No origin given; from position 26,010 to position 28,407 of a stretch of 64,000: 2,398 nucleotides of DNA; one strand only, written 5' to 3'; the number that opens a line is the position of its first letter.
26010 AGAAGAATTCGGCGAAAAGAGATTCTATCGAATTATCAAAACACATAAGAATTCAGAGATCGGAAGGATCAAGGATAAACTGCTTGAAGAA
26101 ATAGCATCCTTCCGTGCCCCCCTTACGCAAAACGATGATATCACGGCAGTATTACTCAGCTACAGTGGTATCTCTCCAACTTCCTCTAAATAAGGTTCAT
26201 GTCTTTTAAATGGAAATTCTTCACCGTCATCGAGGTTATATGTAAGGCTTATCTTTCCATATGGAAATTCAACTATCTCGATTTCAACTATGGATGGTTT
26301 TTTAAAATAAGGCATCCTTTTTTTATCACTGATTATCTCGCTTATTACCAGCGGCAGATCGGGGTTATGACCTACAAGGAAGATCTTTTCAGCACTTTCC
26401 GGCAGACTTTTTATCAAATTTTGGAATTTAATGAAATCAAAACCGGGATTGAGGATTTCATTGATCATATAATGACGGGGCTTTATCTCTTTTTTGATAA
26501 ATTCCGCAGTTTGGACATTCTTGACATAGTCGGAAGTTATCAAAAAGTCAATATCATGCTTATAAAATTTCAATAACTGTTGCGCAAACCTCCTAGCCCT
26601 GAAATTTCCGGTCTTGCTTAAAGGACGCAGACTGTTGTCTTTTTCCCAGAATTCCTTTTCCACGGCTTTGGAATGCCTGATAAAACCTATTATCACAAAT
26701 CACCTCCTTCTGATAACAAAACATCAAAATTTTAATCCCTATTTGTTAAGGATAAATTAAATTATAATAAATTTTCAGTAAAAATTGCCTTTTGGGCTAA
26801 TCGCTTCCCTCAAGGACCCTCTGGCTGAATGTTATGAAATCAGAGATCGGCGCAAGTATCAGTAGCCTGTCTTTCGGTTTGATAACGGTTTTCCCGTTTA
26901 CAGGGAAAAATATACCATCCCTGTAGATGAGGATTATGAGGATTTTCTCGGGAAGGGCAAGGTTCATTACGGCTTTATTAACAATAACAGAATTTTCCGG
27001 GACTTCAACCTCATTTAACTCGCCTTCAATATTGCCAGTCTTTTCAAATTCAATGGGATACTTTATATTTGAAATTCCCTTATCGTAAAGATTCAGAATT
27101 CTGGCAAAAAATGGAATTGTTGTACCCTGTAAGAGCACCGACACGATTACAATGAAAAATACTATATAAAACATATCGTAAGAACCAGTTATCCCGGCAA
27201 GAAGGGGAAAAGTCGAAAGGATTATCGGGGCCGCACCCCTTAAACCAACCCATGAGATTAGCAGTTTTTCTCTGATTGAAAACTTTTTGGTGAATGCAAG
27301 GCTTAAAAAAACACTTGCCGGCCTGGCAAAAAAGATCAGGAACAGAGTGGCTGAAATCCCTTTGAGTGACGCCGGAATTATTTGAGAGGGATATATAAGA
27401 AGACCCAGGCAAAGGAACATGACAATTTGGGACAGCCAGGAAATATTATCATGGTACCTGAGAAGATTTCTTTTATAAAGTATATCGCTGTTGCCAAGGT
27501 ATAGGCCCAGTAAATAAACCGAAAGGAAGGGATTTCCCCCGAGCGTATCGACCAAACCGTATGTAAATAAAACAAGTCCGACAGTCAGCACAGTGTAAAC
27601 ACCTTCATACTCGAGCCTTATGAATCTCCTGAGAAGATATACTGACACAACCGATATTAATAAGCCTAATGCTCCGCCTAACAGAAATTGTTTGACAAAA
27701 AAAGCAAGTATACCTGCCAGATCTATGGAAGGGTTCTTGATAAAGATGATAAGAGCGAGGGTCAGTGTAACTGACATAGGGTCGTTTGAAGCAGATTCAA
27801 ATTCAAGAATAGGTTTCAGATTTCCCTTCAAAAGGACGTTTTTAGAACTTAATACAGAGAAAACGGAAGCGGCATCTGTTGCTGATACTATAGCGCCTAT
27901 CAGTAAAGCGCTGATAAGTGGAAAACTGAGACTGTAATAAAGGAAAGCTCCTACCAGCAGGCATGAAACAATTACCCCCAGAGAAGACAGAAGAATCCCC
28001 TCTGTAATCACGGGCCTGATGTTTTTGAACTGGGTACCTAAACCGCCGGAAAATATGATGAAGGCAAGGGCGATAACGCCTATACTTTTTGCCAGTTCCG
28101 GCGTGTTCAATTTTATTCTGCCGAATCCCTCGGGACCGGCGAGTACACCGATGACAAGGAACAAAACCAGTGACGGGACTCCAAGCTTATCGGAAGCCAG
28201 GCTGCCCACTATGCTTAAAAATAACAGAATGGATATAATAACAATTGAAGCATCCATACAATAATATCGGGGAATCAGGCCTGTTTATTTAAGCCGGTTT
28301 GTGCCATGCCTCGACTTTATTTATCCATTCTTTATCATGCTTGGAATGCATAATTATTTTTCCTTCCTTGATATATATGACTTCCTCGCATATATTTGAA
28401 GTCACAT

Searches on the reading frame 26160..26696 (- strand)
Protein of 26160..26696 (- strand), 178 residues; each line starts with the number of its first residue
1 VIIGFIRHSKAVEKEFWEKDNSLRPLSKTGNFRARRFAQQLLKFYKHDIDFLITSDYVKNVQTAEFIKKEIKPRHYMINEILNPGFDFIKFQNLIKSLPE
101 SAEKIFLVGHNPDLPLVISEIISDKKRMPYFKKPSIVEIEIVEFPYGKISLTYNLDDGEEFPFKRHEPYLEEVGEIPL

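Call 3: search_protein_families(library=pfam, proteins=[window:26160-26696:-], max_evalue=0.01)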
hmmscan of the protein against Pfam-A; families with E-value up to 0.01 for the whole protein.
window:26160-26696:- (178 aa): 1 family
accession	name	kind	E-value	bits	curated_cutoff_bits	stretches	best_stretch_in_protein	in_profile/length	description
PF00300.27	His_Phos_1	-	0.0071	16.5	21.7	1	25-72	24-68/194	Histidine phosphatase superfamily (branch 1)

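Call 46: search_protein_families(library=ncbifam, proteins=[window:26160-26696:-], max_evalue=0.001)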
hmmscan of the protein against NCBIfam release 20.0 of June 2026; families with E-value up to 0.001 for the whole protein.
window:26160-26696:- (178 aa): 2 families
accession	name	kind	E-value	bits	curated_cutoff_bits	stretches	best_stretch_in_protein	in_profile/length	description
TIGR00249.1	sixA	equivalog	6.9e-14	52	74.5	1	3-140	3-139/154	phosphohistidine phosphatase SixA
NF052459.1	OxoGTPPhMutT1Mycb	equivalog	0.0005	19.3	475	1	5-71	137-200/292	8-oxo-(d)GTP phosphatase MutT1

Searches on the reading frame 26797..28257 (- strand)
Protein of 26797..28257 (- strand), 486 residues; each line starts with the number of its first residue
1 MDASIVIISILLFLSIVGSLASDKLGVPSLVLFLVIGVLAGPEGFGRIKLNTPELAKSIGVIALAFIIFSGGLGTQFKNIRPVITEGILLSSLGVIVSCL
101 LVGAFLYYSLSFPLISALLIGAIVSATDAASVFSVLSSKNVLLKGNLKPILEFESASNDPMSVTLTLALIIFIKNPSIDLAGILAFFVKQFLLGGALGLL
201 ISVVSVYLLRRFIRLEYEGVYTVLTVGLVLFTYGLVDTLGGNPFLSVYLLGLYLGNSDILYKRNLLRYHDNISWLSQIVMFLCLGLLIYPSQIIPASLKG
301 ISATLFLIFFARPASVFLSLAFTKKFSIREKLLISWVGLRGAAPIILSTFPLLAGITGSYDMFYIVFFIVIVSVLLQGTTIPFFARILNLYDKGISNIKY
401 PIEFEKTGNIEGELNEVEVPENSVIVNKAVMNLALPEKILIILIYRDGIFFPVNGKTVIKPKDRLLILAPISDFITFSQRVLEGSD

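Call 3: search_protein_families(library=pfam, proteins=[window:26797-28257:-], max_evalue=0.01)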
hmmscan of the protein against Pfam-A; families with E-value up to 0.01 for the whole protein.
window:26797-28257:- (486 aa): 2 families
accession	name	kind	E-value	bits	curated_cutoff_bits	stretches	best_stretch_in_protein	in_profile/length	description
PF00999.27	Na_H_Exchanger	-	1.7e-50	172.4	26.2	1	13-385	3-373/375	Sodium/hydrogen exchanger, transmembrane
PF02080.26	TrkA_C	-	7.7e-12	45.4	27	1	416-478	3-67/71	TrkA-C domain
